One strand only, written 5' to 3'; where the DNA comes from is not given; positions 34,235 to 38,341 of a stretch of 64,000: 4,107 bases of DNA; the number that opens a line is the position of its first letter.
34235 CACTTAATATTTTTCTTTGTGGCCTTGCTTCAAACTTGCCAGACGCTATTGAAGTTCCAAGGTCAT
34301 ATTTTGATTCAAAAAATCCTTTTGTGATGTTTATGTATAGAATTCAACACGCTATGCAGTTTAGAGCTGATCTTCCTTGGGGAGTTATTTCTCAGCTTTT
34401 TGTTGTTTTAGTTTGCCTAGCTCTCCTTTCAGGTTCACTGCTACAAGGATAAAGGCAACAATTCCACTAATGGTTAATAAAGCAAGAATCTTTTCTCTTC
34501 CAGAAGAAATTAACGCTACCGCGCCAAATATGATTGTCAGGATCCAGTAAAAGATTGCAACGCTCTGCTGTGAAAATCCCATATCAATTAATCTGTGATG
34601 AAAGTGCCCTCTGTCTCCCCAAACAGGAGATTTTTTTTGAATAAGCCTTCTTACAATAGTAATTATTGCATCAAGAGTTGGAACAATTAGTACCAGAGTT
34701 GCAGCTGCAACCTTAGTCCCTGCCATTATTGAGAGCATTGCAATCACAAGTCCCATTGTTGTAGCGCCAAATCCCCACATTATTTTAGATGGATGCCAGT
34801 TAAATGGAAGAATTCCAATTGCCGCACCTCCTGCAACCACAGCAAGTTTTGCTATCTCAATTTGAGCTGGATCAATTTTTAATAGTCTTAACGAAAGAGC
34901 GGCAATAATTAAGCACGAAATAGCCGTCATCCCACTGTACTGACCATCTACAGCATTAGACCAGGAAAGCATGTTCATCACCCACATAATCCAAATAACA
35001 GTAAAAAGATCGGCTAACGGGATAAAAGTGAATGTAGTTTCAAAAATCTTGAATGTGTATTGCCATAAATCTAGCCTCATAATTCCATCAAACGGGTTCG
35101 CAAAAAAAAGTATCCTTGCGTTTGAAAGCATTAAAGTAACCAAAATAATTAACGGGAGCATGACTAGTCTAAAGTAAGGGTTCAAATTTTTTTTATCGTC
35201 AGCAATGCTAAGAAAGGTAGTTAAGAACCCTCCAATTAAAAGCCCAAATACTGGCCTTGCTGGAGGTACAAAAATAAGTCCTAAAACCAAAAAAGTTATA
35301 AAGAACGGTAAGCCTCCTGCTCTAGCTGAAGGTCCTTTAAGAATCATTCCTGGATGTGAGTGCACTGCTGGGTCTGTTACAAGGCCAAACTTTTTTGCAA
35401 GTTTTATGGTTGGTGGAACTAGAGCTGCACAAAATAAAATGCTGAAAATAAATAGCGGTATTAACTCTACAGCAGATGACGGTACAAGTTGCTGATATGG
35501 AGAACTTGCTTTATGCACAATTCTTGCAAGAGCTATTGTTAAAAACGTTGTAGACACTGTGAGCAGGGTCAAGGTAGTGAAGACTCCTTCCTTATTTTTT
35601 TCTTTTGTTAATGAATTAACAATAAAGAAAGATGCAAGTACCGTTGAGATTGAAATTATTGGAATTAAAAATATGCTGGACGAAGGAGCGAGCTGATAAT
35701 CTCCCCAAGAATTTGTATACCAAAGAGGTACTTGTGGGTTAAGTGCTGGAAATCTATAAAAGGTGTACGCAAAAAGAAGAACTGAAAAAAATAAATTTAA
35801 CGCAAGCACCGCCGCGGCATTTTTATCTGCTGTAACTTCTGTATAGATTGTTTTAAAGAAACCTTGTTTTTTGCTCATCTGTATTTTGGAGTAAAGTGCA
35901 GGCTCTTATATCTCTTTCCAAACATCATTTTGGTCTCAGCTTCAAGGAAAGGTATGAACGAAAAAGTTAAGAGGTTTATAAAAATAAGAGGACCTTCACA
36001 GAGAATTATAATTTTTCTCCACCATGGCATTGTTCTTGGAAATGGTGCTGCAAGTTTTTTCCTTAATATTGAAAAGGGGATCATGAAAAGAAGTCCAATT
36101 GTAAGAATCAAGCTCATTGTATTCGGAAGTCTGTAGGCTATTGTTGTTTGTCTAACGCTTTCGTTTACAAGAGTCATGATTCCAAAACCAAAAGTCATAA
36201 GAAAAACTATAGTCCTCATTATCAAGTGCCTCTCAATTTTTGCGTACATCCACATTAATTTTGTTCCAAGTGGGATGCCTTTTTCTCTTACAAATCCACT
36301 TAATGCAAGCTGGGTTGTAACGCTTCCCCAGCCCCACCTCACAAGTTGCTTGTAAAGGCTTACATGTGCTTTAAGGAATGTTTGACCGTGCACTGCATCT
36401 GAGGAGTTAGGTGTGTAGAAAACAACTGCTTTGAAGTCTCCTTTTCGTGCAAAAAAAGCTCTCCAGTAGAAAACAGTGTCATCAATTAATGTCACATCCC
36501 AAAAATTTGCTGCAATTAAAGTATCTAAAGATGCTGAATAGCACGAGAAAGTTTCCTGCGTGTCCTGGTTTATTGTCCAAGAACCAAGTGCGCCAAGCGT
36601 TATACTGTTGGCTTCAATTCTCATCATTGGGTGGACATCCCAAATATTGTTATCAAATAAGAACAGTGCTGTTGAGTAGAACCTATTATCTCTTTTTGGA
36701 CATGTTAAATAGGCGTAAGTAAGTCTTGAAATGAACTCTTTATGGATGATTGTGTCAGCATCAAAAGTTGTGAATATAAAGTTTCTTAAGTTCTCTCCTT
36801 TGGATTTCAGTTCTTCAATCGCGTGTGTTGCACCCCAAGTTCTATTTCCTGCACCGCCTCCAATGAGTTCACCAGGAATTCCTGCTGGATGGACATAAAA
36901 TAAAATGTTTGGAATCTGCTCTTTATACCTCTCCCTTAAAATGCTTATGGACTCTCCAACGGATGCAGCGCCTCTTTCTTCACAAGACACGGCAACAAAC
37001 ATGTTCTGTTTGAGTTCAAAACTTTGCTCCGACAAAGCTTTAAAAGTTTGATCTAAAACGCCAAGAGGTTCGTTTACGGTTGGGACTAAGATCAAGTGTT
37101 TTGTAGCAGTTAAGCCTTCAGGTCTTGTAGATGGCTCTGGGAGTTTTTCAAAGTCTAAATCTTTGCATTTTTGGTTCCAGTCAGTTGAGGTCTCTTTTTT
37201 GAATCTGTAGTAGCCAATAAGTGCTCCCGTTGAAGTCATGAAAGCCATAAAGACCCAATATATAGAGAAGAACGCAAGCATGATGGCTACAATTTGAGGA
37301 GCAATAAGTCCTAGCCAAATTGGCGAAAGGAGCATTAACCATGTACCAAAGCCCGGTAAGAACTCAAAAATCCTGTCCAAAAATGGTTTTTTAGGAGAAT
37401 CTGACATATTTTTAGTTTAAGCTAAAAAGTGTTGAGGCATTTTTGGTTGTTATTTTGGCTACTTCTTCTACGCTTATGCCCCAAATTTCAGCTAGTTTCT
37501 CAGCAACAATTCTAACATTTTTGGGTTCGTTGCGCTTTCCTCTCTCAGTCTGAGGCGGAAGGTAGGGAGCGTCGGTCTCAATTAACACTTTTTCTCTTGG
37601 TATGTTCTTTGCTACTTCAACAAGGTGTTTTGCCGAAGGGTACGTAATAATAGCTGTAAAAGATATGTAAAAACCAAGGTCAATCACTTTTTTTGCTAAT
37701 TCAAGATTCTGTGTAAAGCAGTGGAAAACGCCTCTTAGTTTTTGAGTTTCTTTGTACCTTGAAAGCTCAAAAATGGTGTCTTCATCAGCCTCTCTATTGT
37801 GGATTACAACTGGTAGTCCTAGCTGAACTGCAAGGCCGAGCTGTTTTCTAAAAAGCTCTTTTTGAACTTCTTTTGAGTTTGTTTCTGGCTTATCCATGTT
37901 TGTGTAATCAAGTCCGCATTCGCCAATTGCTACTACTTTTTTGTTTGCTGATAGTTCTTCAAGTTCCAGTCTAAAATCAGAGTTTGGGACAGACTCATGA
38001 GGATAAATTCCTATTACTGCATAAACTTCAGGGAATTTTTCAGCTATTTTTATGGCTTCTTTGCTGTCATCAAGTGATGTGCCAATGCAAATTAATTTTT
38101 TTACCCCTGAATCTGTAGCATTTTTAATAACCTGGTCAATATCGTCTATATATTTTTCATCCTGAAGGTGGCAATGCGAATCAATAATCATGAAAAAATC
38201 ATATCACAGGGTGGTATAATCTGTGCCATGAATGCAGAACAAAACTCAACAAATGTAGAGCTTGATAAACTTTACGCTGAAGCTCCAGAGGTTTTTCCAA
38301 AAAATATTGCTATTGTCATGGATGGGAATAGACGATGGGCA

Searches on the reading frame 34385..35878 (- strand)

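Call 64: search_protein_families(library=pfam, proteins=[window:34385-35878:-], max_evalue=0.00001)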
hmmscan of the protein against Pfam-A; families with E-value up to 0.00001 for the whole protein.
window:34385-35878:- (497 aa): 1 family
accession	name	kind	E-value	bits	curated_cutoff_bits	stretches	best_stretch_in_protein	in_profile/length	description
PF00953.26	Glycos_transf_4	-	1.1e-15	58.4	27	1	211-386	2-159/160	Glycosyl transferase family 4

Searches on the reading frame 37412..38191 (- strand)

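Call 64: search_protein_families(library=pfam, proteins=[window:37412-38191:-], max_evalue=0.00001)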
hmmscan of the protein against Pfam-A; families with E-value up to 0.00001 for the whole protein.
window:37412-38191:- (259 aa): 1 family
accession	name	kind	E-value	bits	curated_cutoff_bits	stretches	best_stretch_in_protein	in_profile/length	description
PF01026.27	TatD_DNase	-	3.1e-88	295.9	27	1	3-257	1-253/253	TatD related DNase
